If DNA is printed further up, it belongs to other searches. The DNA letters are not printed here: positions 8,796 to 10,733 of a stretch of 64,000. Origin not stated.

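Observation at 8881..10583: GlmM fused to an XRE-type HTH, preceded by tandem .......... repeats.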

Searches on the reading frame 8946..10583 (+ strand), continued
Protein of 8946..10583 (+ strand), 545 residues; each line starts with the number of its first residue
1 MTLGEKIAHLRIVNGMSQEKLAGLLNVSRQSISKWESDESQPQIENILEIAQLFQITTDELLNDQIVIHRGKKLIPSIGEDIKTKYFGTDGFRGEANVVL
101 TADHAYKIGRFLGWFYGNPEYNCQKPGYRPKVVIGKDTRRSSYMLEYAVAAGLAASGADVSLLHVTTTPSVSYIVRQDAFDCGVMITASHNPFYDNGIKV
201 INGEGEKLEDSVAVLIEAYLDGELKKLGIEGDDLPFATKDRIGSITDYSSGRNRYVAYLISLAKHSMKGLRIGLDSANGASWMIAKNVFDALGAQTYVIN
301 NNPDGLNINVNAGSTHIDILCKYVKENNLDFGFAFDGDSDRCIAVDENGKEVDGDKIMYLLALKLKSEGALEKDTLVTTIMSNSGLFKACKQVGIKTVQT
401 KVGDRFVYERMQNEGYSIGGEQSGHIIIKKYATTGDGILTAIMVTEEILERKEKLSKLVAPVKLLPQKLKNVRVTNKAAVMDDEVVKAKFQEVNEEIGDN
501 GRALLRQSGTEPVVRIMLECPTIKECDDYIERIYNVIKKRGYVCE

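Call 5: find_homologous_proteins(query=window:8946-10583:+, max_evalue=1e-10)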
Query window:8946-10583:+ (545 aa): 8000 proteins with E <= 1e-10 among 8000 candidates; the best 120 are listed.
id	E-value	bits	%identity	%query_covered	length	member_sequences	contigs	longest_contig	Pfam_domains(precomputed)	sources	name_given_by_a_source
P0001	0.0e+0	1189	97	100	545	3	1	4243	PF02878.23,PF00408.27,PF12844.14,PF01381.29,PF02879.23,PF13560.13,PF13443.13,PF02880.23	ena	-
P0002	0.0e+0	1081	87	100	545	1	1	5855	PF02878.23,PF00408.27,PF12844.14,PF01381.29,PF02879.23,PF13560.13,PF02880.23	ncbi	-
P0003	0.0e+0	1080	88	100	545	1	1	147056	PF02878.23,PF00408.27,PF12844.14,PF01381.29,PF02879.23,PF13560.13,PF02880.23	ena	-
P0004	0.0e+0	1079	88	100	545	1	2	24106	PF02878.23,PF00408.27,PF12844.14,PF01381.29,PF02879.23,PF13560.13,PF02880.23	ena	-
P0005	0.0e+0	1076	87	100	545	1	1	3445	PF02878.23,PF00408.27,PF12844.14,PF01381.29,PF02879.23,PF13560.13,PF02880.23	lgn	-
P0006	0.0e+0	1076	87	100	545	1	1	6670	PF02878.23,PF00408.27,PF12844.14,PF01381.29,PF02879.23,PF13560.13,PF02880.23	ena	-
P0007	0.0e+0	1075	86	100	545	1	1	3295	PF02878.23,PF00408.27,PF12844.14,PF01381.29,PF02879.23,PF13560.13,PF02880.23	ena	-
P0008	0.0e+0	1073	87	100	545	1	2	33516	PF02878.23,PF00408.27,PF12844.14,PF01381.29,PF02879.23,PF13560.13,PF02880.23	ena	-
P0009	0.0e+0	1068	86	100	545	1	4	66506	PF02878.23,PF00408.27,PF12844.14,PF01381.29,PF02879.23,PF13560.13,PF02880.23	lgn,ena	-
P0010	0.0e+0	1068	87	100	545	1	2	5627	PF02878.23,PF00408.27,PF12844.14,PF01381.29,PF02879.23,PF13560.13,PF02880.23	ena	-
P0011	0.0e+0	1066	86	100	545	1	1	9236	PF02878.23,PF00408.27,PF12844.14,PF01381.29,PF02879.23,PF13560.13,PF02880.23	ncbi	-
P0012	0.0e+0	1065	87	100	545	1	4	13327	PF02878.23,PF00408.27,PF12844.14,PF01381.29,PF02879.23,PF13560.13,PF02880.23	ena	-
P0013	0.0e+0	1065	86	100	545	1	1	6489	PF02878.23,PF00408.27,PF12844.14,PF01381.29,PF02879.23,PF02880.23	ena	-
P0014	0.0e+0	1064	87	100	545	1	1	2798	PF02878.23,PF00408.27,PF12844.14,PF01381.29,PF02879.23,PF13560.13,PF02880.23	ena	-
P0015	0.0e+0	1064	86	100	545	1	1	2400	PF02878.23,PF00408.27,PF12844.14,PF01381.29,PF02879.23,PF13560.13,PF02880.23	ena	-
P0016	0.0e+0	1059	86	100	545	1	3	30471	PF02878.23,PF00408.27,PF12844.14,PF01381.29,PF02879.23,PF13560.13,PF02880.23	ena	-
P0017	0.0e+0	1057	85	100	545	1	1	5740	PF02878.23,PF00408.27,PF12844.14,PF01381.29,PF02879.23,PF02880.23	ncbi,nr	ncbi:MAG: phosphoglucosamine mutase [Bacilli bacterium]|nr:phosphoglucosamine mutase [Bacilli bacter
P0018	0.0e+0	1056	86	100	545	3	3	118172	PF02878.23,PF00408.27,PF12844.14,PF01381.29,PF02879.23,PF02880.23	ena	-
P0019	0.0e+0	1056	85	100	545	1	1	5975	PF02878.23,PF00408.27,PF12844.14,PF01381.29,PF02879.23,PF13560.13,PF02880.23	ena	-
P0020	0.0e+0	1055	85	100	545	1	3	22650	PF02878.23,PF00408.27,PF12844.14,PF01381.29,PF02879.23,PF13560.13,PF02880.23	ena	-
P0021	0.0e+0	1051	86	100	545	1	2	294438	PF02878.23,PF00408.27,PF12844.14,PF01381.29,PF02879.23,PF13560.13,PF13443.13,PF02880.23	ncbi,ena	-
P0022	0.0e+0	1051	85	100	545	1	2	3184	PF02878.23,PF00408.27,PF12844.14,PF01381.29,PF02879.23,PF13560.13,PF02880.23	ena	-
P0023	0.0e+0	1051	85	100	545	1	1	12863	PF02878.23,PF00408.27,PF12844.14,PF01381.29,PF02879.23,PF13560.13,PF02880.23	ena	-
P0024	0.0e+0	1047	85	100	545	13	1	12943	PF02878.23,PF00408.27,PF12844.14,PF01381.29,PF02879.23,PF02880.23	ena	-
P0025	0.0e+0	1047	85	100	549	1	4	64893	PF02878.23,PF00408.27,PF12844.14,PF01381.29,PF02879.23,PF13560.13,PF13443.13,PF02880.23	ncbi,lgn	-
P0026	0.0e+0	1046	83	100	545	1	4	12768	PF02878.23,PF00408.27,PF12844.14,PF01381.29,PF02879.23,PF13560.13,PF13443.13,PF02880.23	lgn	-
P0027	0.0e+0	1046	84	100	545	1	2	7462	PF02878.23,PF00408.27,PF12844.14,PF01381.29,PF02879.23,PF13560.13,PF02880.23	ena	-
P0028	0.0e+0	1046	85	100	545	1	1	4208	PF02878.23,PF00408.27,PF12844.14,PF01381.29,PF02879.23,PF13560.13,PF02880.23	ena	-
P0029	0.0e+0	1046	85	100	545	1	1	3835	PF02878.23,PF00408.27,PF12844.14,PF01381.29,PF02879.23,PF13560.13,PF02880.23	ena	-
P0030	0.0e+0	1046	83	100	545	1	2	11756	PF02878.23,PF00408.27,PF12844.14,PF01381.29,PF02879.23,PF13560.13,PF13443.13,PF02880.23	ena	-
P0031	0.0e+0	1046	83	100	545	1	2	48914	PF02878.23,PF00408.27,PF12844.14,PF01381.29,PF02879.23,PF13560.13,PF13443.13,PF02880.23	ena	-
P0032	0.0e+0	1045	83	100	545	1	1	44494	PF02878.23,PF00408.27,PF12844.14,PF01381.29,PF02879.23,PF13560.13,PF02880.23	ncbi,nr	ncbi:MAG: phosphoglucosamine mutase [Bacilli bacterium]|nr:phosphoglucosamine mutase [Bacilli bacter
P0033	0.0e+0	1044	84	100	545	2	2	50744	PF02878.23,PF00408.27,PF12844.14,PF01381.29,PF02879.23,PF13560.13,PF13443.13,PF02880.23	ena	-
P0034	0.0e+0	1044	83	100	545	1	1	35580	PF02878.23,PF00408.27,PF12844.14,PF01381.29,PF02879.23,PF13560.13,PF13443.13,PF02880.23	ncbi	-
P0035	0.0e+0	1044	85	100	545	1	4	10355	PF02878.23,PF00408.27,PF12844.14,PF01381.29,PF02879.23,PF13560.13,PF02880.23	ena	-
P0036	0.0e+0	1044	84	100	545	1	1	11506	PF02878.23,PF00408.27,PF12844.14,PF01381.29,PF02879.23,PF02880.23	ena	-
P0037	0.0e+0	1044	84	100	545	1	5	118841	PF02878.23,PF00408.27,PF12844.14,PF01381.29,PF02879.23,PF13560.13,PF13443.13,PF02880.23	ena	-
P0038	0.0e+0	1043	84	100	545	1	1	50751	PF02878.23,PF00408.27,PF12844.14,PF01381.29,PF02879.23,PF13560.13,PF13443.13,PF02880.23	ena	-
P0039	0.0e+0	1043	84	100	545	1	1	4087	PF02878.23,PF00408.27,PF12844.14,PF01381.29,PF02879.23,PF02880.23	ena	-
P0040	0.0e+0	1043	83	100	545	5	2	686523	PF02878.23,PF00408.27,PF12844.14,PF01381.29,PF02879.23,PF13560.13,PF13443.13,PF02880.23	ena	-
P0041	0.0e+0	1042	84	100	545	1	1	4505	PF02878.23,PF00408.27,PF12844.14,PF01381.29,PF02879.23,PF13560.13,PF02880.23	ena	-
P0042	0.0e+0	1042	84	100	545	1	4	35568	PF02878.23,PF00408.27,PF12844.14,PF01381.29,PF02879.23,PF02880.23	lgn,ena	-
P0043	0.0e+0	1042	83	100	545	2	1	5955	PF02878.23,PF00408.27,PF12844.14,PF01381.29,PF02879.23,PF13560.13,PF13443.13,PF02880.23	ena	-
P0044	0.0e+0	1041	83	100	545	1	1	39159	PF02878.23,PF00408.27,PF12844.14,PF01381.29,PF02879.23,PF13560.13,PF02880.23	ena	-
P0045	0.0e+0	1041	84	100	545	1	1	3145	PF02878.23,PF00408.27,PF12844.14,PF01381.29,PF02879.23,PF02880.23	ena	-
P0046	0.0e+0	1041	83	100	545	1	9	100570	PF02878.23,PF00408.27,PF12844.14,PF01381.29,PF02879.23,PF13560.13,PF02880.23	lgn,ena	-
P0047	0.0e+0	1041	84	100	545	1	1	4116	PF02878.23,PF00408.27,PF12844.14,PF01381.29,PF02879.23,PF13560.13,PF13443.13,PF02880.23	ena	-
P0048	0.0e+0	1041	83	100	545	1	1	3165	PF02878.23,PF00408.27,PF12844.14,PF01381.29,PF02879.23,PF02880.23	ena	-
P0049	0.0e+0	1041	84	100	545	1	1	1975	PF02878.23,PF00408.27,PF12844.14,PF01381.29,PF02879.23,PF02880.23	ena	-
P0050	0.0e+0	1040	84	100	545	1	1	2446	PF02878.23,PF00408.27,PF12844.14,PF01381.29,PF02879.23,PF13560.13,PF13443.13,PF02880.23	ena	-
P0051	0.0e+0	1040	84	100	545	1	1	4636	PF02878.23,PF00408.27,PF12844.14,PF01381.29,PF02879.23,PF13560.13,PF02880.23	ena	-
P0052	0.0e+0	1040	84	100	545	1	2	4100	PF02878.23,PF00408.27,PF12844.14,PF01381.29,PF02879.23,PF13560.13,PF13443.13,PF02880.23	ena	-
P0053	0.0e+0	1040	83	100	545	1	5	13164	PF02878.23,PF00408.27,PF12844.14,PF01381.29,PF02879.23,PF13560.13,PF13443.13,PF02880.23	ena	-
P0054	0.0e+0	1040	84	100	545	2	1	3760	PF02878.23,PF00408.27,PF12844.14,PF01381.29,PF02879.23,PF13560.13,PF13443.13,PF02880.23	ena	-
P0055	0.0e+0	1039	83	100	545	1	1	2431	PF02878.23,PF00408.27,PF12844.14,PF01381.29,PF02879.23,PF13560.13,PF13443.13,PF02880.23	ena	-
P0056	0.0e+0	1039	83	100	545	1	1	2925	PF02878.23,PF00408.27,PF12844.14,PF01381.29,PF02879.23,PF13560.13,PF13443.13,PF02880.23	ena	-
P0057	0.0e+0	1039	83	100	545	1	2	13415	PF02878.23,PF00408.27,PF12844.14,PF01381.29,PF02879.23,PF13560.13,PF13443.13,PF02880.23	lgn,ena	-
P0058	0.0e+0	1039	83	100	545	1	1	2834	PF02878.23,PF00408.27,PF12844.14,PF01381.29,PF02879.23,PF13560.13,PF02880.23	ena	-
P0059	0.0e+0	1039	84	100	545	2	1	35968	PF02878.23,PF00408.27,PF12844.14,PF01381.29,PF02879.23,PF02880.23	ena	-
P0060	0.0e+0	1038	84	100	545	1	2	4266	PF02878.23,PF00408.27,PF12844.14,PF01381.29,PF02879.23,PF13560.13,PF13443.13,PF02880.23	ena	-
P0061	0.0e+0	1038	83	100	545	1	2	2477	PF02878.23,PF00408.27,PF12844.14,PF01381.29,PF02879.23,PF02880.23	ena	-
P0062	0.0e+0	1038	84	100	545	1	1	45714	PF02878.23,PF00408.27,PF12844.14,PF01381.29,PF02879.23,PF13560.13,PF13443.13,PF02880.23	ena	-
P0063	0.0e+0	1038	84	100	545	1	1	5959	PF02878.23,PF00408.27,PF12844.14,PF01381.29,PF02879.23,PF13560.13,PF13443.13,PF02880.23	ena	-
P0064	0.0e+0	1037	83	100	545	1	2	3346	PF02878.23,PF00408.27,PF12844.14,PF01381.29,PF02879.23,PF02880.23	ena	-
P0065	0.0e+0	1037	83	100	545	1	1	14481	PF02878.23,PF00408.27,PF12844.14,PF01381.29,PF02879.23,PF02880.23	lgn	-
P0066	0.0e+0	1037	83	100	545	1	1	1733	PF02878.23,PF00408.27,PF12844.14,PF01381.29,PF02879.23,PF13443.13,PF02880.23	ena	-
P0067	0.0e+0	1037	83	100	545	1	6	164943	PF02878.23,PF00408.27,PF12844.14,PF01381.29,PF02879.23,PF13560.13,PF13443.13,PF02880.23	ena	-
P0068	0.0e+0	1037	83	100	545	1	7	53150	PF02878.23,PF00408.27,PF12844.14,PF01381.29,PF02879.23,PF13560.13,PF02880.23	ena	-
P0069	0.0e+0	1036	84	100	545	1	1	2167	PF02878.23,PF00408.27,PF12844.14,PF01381.29,PF02879.23,PF02880.23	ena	-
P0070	0.0e+0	1036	84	100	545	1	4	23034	PF02878.23,PF00408.27,PF12844.14,PF01381.29,PF02879.23,PF13560.13,PF02880.23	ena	-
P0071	0.0e+0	1036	83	100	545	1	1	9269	PF02878.23,PF00408.27,PF12844.14,PF01381.29,PF02879.23,PF13560.13,PF13443.13,PF02880.23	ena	-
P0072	0.0e+0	1036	83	100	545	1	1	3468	PF02878.23,PF00408.27,PF12844.14,PF01381.29,PF02879.23,PF13560.13,PF02880.23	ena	-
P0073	0.0e+0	1036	83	100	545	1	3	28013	PF02878.23,PF00408.27,PF12844.14,PF01381.29,PF02879.23,PF02880.23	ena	-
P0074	0.0e+0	1036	84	100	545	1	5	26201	PF02878.23,PF00408.27,PF12844.14,PF01381.29,PF02879.23,PF13560.13,PF13443.13,PF02880.23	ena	-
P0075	0.0e+0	1035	83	100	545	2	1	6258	PF02878.23,PF00408.27,PF12844.14,PF01381.29,PF02879.23,PF02880.23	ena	-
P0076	0.0e+0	1035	84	100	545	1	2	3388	PF02878.23,PF00408.27,PF12844.14,PF01381.29,PF02879.23,PF13560.13,PF02880.23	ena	-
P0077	0.0e+0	1035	83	100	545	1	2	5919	PF02878.23,PF00408.27,PF12844.14,PF01381.29,PF02879.23,PF13443.13,PF02880.23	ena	-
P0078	0.0e+0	1035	83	100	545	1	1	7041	PF02878.23,PF00408.27,PF12844.14,PF01381.29,PF02879.23,PF02880.23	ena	-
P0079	0.0e+0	1034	83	100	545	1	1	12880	PF02878.23,PF00408.27,PF12844.14,PF01381.29,PF02879.23,PF02880.23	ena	-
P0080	0.0e+0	1034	84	100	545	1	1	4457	PF02878.23,PF00408.27,PF12844.14,PF01381.29,PF02879.23,PF13560.13,PF13443.13,PF02880.23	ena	-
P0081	0.0e+0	1034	84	100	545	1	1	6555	PF02878.23,PF00408.27,PF12844.14,PF01381.29,PF02879.23,PF13560.13,PF13443.13,PF02880.23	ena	-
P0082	0.0e+0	1034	83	100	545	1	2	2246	PF02878.23,PF00408.27,PF12844.14,PF01381.29,PF02879.23,PF13443.13,PF02880.23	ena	-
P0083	0.0e+0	1034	84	100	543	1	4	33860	PF02878.23,PF00408.27,PF12844.14,PF01381.29,PF02879.23,PF13560.13,PF02880.23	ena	-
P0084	0.0e+0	1033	82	100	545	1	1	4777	PF02878.23,PF00408.27,PF12844.14,PF01381.29,PF02879.23,PF02880.23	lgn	-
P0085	0.0e+0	1033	82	100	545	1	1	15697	PF02878.23,PF00408.27,PF12844.14,PF01381.29,PF02879.23,PF13560.13,PF02880.23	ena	-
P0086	0.0e+0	1032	83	100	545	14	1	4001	PF02878.23,PF00408.27,PF12844.14,PF01381.29,PF02879.23,PF13443.13,PF02880.23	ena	-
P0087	0.0e+0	1032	83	100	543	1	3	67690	PF02878.23,PF00408.27,PF12844.14,PF01381.29,PF02879.23,PF13560.13,PF02880.23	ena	-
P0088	0.0e+0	1032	83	100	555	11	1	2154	PF02878.23,PF00408.27,PF12844.14,PF01381.29,PF02879.23,PF13560.13,PF13443.13,PF02880.23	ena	-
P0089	0.0e+0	1032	84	100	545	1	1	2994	PF02878.23,PF00408.27,PF12844.14,PF01381.29,PF02879.23,PF13560.13,PF02880.23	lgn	-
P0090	0.0e+0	1032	83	100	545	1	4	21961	PF02878.23,PF00408.27,PF12844.14,PF01381.29,PF02879.23,PF13560.13,PF13443.13,PF02880.23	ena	-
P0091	0.0e+0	1031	83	100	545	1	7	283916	PF02878.23,PF00408.27,PF12844.14,PF01381.29,PF02879.23,PF13443.13,PF02880.23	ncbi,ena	-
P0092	0.0e+0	1031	83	100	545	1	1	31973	PF02878.23,PF00408.27,PF12844.14,PF01381.29,PF02879.23,PF13560.13,PF13443.13,PF02880.23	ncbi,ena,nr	ncbi:MAG: phosphoglucosamine mutase [Bacilli bacterium]|nr:phosphoglucosamine mutase [Bacilli bacter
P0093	0.0e+0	1031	84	100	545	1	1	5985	PF02878.23,PF00408.27,PF12844.14,PF01381.29,PF02879.23,PF13560.13,PF13443.13,PF02880.23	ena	-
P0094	0.0e+0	1030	83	100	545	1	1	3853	PF02878.23,PF00408.27,PF12844.14,PF01381.29,PF02879.23,PF13560.13,PF13443.13,PF02880.23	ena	-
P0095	0.0e+0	1030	83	100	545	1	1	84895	PF02878.23,PF00408.27,PF12844.14,PF01381.29,PF02879.23,PF13443.13,PF02880.23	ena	-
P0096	0.0e+0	1030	83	100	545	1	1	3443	PF02878.23,PF00408.27,PF12844.14,PF01381.29,PF02879.23,PF13560.13,PF13443.13,PF02880.23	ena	-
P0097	0.0e+0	1030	83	100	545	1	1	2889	PF02878.23,PF00408.27,PF12844.14,PF01381.29,PF02879.23,PF13560.13,PF13443.13,PF02880.23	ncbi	-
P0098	0.0e+0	1030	83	100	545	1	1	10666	PF02878.23,PF00408.27,PF12844.14,PF01381.29,PF02879.23,PF13443.13,PF02880.23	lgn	-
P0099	0.0e+0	1029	83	100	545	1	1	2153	PF02878.23,PF00408.27,PF12844.14,PF01381.29,PF02879.23,PF13560.13,PF13443.13,PF02880.23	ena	-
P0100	0.0e+0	1029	83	100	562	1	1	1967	PF02878.23,PF00408.27,PF12844.14,PF01381.29,PF02879.23,PF13560.13,PF13443.13,PF02880.23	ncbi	-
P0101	0.0e+0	1029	83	100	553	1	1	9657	PF02878.23,PF00408.27,PF12844.14,PF01381.29,PF02879.23,PF13560.13,PF13443.13,PF02880.23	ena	-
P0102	0.0e+0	1029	83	100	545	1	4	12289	PF02878.23,PF00408.27,PF12844.14,PF01381.29,PF02879.23,PF13560.13,PF13443.13,PF02880.23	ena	-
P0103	0.0e+0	1029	83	100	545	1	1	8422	PF02878.23,PF00408.27,PF12844.14,PF01381.29,PF02879.23,PF13560.13,PF13443.13,PF02880.23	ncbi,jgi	jgi:phosphoglucosamine mutase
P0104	0.0e+0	1029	83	100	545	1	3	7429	PF02878.23,PF00408.27,PF12844.14,PF01381.29,PF02879.23,PF13560.13,PF13443.13,PF02880.23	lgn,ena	-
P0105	0.0e+0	1029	83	100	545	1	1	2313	PF02878.23,PF00408.27,PF12844.14,PF01381.29,PF02879.23,PF13560.13,PF13443.13,PF02880.23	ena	-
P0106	0.0e+0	1028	83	100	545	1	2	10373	PF02878.23,PF00408.27,PF12844.14,PF01381.29,PF02879.23,PF13560.13,PF13443.13,PF02880.23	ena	-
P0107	0.0e+0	1028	83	100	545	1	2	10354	PF02878.23,PF00408.27,PF12844.14,PF01381.29,PF02879.23,PF13560.13,PF13443.13,PF02880.23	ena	-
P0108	0.0e+0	1028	84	100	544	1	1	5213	PF02878.23,PF00408.27,PF12844.14,PF01381.29,PF02879.23,PF13560.13,PF02880.23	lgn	-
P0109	0.0e+0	1028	83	100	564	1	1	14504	PF02878.23,PF00408.27,PF12844.14,PF01381.29,PF02879.23,PF13560.13,PF13443.13,PF02880.23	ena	-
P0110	0.0e+0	1027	83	100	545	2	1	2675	PF02878.23,PF00408.27,PF12844.14,PF01381.29,PF02879.23,PF13560.13,PF13443.13,PF02880.23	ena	-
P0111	0.0e+0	1027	82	100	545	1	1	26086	PF02878.23,PF00408.27,PF12844.14,PF01381.29,PF02879.23,PF13560.13,PF13443.13,PF02880.23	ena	-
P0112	0.0e+0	1027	82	100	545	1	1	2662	PF02878.23,PF00408.27,PF12844.14,PF01381.29,PF02879.23,PF13560.13,PF13443.13,PF02880.23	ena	-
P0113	0.0e+0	1027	82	100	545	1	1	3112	PF02878.23,PF00408.27,PF12844.14,PF01381.29,PF02879.23,PF13560.13,PF13443.13,PF02880.23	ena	-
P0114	0.0e+0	1027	82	100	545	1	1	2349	PF02878.23,PF00408.27,PF12844.14,PF01381.29,PF02879.23,PF13560.13,PF13443.13,PF02880.23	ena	-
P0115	0.0e+0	1027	82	100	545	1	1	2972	PF02878.23,PF00408.27,PF12844.14,PF01381.29,PF02879.23,PF13560.13,PF13443.13,PF02880.23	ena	-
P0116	0.0e+0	1026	83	100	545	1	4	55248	PF02878.23,PF00408.27,PF12844.14,PF01381.29,PF02879.23,PF13560.13,PF13443.13,PF02880.23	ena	-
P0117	0.0e+0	1026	83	100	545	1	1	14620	PF02878.23,PF00408.27,PF12844.14,PF01381.29,PF02879.23,PF13560.13,PF13443.13,PF02880.23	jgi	-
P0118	0.0e+0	1026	82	100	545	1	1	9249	PF02878.23,PF00408.27,PF12844.14,PF01381.29,PF02879.23,PF13560.13,PF13443.13,PF02880.23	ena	-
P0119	0.0e+0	1026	82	100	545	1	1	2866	PF02878.23,PF00408.27,PF12844.14,PF01381.29,PF02879.23,PF13560.13,PF13443.13,PF02880.23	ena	-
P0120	0.0e+0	1026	83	100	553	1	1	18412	PF02878.23,PF00408.27,PF12844.14,PF01381.29,PF02879.23,PF13560.13,PF13443.13,PF02880.23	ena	-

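Call 8: find_related_loci(query=window:8946-10583:+, collection=genome_contigs, flank=6000)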
Query window:8946-10583:+ (545 aa) in genome_contigs; peptide patterns used: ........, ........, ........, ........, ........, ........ (x = any residue, [..] = any of these).
600 stretches matched a pattern (row limit reached: there are more); 597 encode a relative of the query (tblastn E <= 1e-3); the best 80 are kept; 80 distinct loci.
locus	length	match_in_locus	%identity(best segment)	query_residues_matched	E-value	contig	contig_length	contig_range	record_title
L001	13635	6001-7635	81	1-545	0e+0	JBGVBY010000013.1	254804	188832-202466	MAG: Bacilli bacterium isolate ruminal_MAG_397 ruminal_MAG_397_contig_0013, whole genome shotgun sequence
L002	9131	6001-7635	82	1-545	0e+0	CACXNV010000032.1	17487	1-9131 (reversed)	MAG: uncultured Erysipelotrichaceae bacterium isolate RUG11432 genome assembly, contig: RUG11432_asm_32, whole genome sh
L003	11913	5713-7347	82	1-545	0e+0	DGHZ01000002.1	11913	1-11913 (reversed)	MAG TPA_asm: Bacillales bacterium UBA3835 UBA3835_contig_17731, whole genome shotgun sequence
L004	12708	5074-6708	82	1-545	0e+0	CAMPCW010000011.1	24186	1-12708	MAG: uncultured Bacillales bacterium isolate SRR873610_bin.95_metaWRAP_v1.3_MAG genome assembly, contig: NODE_3355_lengt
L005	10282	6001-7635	82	1-545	0e+0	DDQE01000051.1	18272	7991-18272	MAG TPA_asm: Bacillales bacterium UBA2450 UBA2450_contig_8520, whole genome shotgun sequence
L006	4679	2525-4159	80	1-545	0e+0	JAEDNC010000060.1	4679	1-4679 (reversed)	MAG: Bacilli bacterium isolate MAG282 NODE_21477_length_4679_cov_4.605320, whole genome shotgun sequence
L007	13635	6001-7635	80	1-545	0e+0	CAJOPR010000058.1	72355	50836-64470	uncultured Bacilli bacterium isolate Rumen_Coassembly_mag_592 genome assembly, contig: k87_14273614, whole genome shotgu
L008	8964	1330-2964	79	1-545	0e+0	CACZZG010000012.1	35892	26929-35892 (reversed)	MAG: uncultured Erysipelotrichaceae bacterium isolate RUG13091 genome assembly, contig: RUG13091_asm_12, whole genome sh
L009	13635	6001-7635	79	1-545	0e+0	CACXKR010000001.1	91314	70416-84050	MAG: uncultured Erysipelotrichaceae bacterium isolate RUG11348 genome assembly, contig: RUG11348_asm_1, whole genome sho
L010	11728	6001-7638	76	1-545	0e+0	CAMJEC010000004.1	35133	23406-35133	MAG: uncultured Bacillales bacterium isolate SRR12081300_bin.59_metaWRAP_v1.3_MAG genome assembly, contig: ERZ12289770.1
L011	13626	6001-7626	72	1-543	0e+0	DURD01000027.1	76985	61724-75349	MAG TPA_asm: Erysipelotrichaceae bacterium isolate AS08sgBPME_6 169001_AS08, whole genome shotgun sequence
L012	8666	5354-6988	70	1-545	0e+0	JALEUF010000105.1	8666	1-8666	MAG: Bacillales bacterium isolate SUG340 k141_257051, whole genome shotgun sequence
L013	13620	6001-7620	64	1-545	0e+0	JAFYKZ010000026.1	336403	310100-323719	MAG: Clostridia bacterium isolate RGIG7186 Water_buffalos_Cecum-1__c840580, whole genome shotgun sequence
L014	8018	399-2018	64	1-545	0e+0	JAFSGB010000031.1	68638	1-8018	MAG: Clostridia bacterium isolate RGIG3110 Goat_Rectum-6__c611496, whole genome shotgun sequence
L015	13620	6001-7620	64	1-545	0e+0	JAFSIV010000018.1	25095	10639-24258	MAG: Clostridia bacterium isolate RGIG3182 Goat_Rectum.Co__c2268751, whole genome shotgun sequence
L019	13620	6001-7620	64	1-545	0e+0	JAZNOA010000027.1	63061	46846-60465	MAG: Acutalibacteraceae bacterium isolate T1900044653_TS20190119.MAGScoT_cleanbin_000004 SGB_1452_k141_118251, whole gen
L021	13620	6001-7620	63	1-545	0e+0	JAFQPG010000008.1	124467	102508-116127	MAG: Ruminococcus sp. isolate RGIG2026 Goat_Colon-1__c179594, whole genome shotgun sequence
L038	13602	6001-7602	60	1-542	0e+0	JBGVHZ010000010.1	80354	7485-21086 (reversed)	MAG: Faecousia sp. isolate fecal_MAG_331 fecal_MAG_331_contig_0010, whole genome shotgun sequence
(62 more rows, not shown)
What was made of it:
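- In 57 of the 80 species-level loci kept, the match starts at residues 1-9 of the query, i.e. within the HTH (call 8).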
